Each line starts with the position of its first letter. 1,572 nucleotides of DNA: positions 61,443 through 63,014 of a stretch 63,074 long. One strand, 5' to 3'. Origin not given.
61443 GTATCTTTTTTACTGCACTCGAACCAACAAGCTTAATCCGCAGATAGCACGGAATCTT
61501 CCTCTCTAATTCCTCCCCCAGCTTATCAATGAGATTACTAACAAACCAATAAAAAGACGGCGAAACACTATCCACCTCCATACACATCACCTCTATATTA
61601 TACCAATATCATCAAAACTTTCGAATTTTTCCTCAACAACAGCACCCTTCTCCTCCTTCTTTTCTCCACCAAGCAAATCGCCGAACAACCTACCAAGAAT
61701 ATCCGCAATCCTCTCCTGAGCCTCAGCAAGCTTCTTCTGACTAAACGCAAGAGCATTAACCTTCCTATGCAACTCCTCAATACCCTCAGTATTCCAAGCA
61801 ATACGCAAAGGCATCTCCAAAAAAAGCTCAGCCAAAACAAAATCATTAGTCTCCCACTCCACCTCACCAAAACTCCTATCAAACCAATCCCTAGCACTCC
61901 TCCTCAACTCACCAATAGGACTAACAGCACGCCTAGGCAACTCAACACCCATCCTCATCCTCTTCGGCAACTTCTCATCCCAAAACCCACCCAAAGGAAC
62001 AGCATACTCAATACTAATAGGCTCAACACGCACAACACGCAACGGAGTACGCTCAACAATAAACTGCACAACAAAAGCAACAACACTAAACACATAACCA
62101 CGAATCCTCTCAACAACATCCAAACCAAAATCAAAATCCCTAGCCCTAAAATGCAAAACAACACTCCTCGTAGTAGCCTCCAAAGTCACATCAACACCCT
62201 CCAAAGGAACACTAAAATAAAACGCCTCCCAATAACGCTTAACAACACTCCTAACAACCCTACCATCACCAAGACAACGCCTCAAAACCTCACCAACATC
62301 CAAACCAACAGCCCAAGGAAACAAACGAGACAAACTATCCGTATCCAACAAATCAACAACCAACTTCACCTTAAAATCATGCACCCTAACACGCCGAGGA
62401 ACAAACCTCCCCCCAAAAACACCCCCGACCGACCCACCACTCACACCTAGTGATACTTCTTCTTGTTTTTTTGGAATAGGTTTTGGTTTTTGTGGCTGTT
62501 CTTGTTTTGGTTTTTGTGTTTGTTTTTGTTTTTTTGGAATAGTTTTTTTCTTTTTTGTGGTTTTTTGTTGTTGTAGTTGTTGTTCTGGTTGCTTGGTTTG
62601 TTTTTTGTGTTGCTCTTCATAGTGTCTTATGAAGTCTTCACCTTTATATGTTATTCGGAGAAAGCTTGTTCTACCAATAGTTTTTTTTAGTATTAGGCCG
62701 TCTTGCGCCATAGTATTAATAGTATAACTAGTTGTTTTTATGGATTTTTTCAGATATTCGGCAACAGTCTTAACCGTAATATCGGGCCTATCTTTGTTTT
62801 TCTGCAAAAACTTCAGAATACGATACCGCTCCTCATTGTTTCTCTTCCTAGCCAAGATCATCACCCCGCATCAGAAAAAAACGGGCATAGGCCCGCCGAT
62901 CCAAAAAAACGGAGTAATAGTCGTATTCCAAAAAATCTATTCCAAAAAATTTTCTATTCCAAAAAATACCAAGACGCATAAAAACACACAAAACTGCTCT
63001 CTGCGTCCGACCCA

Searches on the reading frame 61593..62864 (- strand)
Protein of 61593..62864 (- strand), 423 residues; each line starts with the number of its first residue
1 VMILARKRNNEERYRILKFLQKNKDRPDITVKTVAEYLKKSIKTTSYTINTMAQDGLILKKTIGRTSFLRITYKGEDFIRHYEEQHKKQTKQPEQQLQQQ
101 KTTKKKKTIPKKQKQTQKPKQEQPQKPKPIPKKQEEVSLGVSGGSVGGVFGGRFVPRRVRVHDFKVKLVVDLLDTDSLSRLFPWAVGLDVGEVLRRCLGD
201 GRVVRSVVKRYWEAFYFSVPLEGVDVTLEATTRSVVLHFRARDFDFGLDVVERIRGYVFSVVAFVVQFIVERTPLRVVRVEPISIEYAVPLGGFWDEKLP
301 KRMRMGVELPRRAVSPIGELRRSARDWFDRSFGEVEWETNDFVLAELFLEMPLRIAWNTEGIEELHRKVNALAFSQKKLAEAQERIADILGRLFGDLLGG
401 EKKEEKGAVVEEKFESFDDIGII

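Call 10: search_protein_families(library=phrogs, proteins=[window:61593-62864:-], max_evalue=0.001)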
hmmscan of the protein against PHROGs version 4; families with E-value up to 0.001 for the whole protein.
window:61593-62864:- (423 aa): 0 families

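Call 18: search_protein_families(library=pfam, proteins=[window:61593-62864:-], max_evalue=0.01)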
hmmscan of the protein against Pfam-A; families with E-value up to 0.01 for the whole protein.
window:61593-62864:- (423 aa): 2 families
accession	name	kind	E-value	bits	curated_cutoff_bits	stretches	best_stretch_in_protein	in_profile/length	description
PF12802.13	MarR_2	-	0.0012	19.4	27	1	14-58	8-50/61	MarR family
PF13412.12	HTH_24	-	0.0022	17.9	21.9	1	14-58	6-47/48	Winged helix-turn-helix DNA-binding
